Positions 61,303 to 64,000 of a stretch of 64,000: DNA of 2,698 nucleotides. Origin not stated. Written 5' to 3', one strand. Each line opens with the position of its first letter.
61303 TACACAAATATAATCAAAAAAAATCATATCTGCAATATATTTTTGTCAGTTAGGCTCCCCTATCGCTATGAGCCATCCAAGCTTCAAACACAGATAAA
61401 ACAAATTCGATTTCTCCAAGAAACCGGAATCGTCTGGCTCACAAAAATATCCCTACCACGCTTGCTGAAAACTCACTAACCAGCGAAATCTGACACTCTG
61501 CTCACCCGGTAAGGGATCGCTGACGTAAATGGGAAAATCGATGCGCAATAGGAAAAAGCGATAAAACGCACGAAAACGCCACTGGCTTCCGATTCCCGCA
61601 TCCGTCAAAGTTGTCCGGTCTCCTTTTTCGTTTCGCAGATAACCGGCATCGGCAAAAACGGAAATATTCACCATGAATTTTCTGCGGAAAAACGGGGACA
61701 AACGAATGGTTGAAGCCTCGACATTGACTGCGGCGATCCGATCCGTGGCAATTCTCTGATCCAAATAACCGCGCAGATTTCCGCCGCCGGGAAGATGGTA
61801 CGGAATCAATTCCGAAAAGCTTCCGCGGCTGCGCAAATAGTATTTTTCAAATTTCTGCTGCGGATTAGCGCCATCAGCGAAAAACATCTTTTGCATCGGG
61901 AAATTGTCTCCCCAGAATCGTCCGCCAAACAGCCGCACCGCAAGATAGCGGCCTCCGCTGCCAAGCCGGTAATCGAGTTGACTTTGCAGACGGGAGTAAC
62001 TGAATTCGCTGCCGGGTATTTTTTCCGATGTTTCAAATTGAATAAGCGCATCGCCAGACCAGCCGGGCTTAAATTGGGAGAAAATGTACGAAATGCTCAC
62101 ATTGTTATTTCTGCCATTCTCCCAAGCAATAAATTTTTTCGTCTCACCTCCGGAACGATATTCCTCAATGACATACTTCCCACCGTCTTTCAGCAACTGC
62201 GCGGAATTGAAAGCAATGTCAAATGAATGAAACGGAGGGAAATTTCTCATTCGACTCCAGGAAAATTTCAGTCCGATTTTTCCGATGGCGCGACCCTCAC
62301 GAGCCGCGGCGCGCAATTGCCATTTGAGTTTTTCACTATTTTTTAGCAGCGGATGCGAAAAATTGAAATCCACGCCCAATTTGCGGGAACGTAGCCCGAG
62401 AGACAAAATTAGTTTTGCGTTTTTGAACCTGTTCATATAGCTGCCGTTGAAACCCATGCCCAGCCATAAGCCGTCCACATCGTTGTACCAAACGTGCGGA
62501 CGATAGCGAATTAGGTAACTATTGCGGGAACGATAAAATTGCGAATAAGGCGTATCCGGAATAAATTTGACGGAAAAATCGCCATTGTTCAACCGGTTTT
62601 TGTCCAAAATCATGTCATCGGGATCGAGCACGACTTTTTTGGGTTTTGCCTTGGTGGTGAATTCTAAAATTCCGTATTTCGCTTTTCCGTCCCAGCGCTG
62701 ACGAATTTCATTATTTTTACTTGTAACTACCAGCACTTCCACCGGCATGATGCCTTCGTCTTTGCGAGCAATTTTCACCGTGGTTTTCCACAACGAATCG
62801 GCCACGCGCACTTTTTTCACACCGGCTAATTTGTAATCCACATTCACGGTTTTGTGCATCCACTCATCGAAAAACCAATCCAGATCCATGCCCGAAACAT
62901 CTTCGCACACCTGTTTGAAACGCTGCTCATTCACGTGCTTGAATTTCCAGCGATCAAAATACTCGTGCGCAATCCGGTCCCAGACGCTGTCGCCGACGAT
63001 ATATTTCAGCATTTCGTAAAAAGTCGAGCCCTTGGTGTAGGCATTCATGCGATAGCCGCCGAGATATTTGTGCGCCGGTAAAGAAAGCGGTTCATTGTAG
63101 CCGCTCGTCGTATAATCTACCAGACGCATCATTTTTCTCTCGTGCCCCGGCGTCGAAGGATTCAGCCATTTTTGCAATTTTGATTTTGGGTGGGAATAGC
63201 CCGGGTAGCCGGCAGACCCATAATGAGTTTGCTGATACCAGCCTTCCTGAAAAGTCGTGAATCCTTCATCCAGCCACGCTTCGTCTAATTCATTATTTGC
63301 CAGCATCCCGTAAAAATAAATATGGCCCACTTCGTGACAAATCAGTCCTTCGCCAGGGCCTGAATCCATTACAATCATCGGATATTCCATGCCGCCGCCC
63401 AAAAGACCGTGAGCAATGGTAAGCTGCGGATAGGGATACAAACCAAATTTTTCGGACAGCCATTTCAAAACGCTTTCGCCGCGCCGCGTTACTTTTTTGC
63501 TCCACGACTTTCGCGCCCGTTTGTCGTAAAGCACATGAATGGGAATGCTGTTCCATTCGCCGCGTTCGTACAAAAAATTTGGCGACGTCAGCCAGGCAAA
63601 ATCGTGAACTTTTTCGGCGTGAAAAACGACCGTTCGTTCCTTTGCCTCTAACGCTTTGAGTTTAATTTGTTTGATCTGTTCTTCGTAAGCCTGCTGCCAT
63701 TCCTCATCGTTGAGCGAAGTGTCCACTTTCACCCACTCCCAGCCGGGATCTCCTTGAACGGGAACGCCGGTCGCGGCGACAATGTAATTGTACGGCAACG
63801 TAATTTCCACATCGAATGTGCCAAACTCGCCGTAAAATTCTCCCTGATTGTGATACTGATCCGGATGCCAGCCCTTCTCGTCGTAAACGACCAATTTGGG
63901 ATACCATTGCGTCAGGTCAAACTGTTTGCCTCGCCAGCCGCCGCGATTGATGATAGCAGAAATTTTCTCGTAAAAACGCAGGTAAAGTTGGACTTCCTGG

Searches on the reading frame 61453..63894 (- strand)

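Call 8: search_protein_families(library=pfam, proteins=[window:61453-63894:-], max_evalue=0.00001)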
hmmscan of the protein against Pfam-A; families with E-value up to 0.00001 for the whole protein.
window:61453-63894:- (813 aa): 1 family
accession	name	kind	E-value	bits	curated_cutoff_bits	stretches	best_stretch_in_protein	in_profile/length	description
PF01433.26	Peptidase_M1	-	7.3e-13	49.1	27.7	1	184-345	70-218/218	Peptidase family M1 domain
